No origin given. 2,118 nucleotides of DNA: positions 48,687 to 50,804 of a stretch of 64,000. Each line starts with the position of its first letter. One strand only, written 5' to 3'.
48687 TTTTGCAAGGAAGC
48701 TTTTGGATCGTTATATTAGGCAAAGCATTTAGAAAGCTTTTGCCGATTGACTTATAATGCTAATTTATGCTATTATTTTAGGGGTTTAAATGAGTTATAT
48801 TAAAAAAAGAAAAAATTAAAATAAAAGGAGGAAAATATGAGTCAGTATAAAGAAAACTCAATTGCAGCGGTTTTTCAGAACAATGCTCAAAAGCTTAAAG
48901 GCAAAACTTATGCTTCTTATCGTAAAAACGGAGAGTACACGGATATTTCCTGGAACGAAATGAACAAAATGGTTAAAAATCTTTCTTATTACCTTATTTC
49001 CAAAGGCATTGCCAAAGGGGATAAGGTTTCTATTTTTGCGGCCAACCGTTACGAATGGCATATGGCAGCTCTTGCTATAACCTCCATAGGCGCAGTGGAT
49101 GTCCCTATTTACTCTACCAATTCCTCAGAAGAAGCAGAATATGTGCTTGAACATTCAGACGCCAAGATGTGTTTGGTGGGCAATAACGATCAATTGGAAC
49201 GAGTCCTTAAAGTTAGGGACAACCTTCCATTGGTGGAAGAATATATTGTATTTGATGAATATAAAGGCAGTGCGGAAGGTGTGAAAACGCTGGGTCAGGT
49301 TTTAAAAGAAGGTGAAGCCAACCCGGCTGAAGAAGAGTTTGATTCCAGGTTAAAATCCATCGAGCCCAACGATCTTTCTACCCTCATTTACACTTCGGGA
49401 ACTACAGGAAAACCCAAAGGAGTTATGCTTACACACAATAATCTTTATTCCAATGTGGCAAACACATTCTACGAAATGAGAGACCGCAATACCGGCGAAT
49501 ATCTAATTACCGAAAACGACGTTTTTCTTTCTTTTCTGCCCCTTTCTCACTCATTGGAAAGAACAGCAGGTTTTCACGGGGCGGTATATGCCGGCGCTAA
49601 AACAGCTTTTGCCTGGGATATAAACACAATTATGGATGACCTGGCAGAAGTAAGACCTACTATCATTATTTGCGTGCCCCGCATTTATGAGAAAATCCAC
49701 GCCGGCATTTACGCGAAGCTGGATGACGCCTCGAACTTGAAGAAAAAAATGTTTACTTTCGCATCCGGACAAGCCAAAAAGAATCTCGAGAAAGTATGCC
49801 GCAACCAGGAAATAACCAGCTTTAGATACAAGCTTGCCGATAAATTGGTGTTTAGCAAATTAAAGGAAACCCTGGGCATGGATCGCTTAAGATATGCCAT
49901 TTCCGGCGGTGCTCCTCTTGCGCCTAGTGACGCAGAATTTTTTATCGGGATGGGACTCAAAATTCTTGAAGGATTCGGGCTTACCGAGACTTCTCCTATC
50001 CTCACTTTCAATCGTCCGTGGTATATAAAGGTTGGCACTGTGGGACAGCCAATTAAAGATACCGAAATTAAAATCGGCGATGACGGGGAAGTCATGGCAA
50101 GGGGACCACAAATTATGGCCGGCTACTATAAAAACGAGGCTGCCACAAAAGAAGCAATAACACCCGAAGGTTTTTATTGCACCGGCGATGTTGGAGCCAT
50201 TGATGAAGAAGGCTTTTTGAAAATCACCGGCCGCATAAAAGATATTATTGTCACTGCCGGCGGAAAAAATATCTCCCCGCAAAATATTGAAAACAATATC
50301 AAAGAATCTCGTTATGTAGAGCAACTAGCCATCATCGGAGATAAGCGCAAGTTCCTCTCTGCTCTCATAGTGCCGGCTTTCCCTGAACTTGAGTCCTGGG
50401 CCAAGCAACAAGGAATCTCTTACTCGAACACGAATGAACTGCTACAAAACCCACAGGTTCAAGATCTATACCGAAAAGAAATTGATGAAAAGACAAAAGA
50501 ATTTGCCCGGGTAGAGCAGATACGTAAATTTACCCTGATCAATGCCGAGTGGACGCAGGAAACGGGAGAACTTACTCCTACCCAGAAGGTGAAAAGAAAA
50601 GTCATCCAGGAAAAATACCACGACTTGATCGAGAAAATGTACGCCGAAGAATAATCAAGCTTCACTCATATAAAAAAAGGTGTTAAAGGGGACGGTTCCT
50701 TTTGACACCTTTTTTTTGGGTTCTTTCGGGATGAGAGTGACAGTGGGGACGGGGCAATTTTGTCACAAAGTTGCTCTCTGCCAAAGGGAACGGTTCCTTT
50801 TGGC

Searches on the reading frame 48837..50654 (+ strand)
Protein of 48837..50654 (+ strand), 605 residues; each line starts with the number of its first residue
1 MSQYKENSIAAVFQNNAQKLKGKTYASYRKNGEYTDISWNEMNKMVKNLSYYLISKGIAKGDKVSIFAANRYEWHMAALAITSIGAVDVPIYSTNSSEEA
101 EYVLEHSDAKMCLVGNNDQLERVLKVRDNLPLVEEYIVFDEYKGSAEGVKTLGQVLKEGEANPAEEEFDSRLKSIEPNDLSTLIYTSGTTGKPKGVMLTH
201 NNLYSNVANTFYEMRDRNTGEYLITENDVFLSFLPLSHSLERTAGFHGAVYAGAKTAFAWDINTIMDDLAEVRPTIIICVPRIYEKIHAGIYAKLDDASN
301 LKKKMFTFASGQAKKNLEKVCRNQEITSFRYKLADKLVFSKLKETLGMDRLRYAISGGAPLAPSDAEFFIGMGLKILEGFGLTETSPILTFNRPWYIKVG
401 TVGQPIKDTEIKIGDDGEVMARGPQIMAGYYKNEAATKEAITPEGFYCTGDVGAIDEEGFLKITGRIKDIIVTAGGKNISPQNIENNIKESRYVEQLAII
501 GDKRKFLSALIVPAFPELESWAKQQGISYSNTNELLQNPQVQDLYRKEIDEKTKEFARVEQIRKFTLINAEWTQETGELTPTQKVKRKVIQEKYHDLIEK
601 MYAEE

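Call 71: search_protein_families(library=pfam, proteins=[window:48837-50654:+], max_evalue=0.000001)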
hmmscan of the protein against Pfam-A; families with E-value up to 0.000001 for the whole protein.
window:48837-50654:+ (605 aa): 2 families
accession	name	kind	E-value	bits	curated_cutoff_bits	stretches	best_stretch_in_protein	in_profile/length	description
PF00501.34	AMP-binding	-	1.7e-79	267.8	29.9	1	13-431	1-384/384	AMP-binding enzyme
PF23562.2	AMP-binding_C_3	-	6.4e-12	46.4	20.8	1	469-604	2-122/124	AMP-binding enzyme C-terminal domain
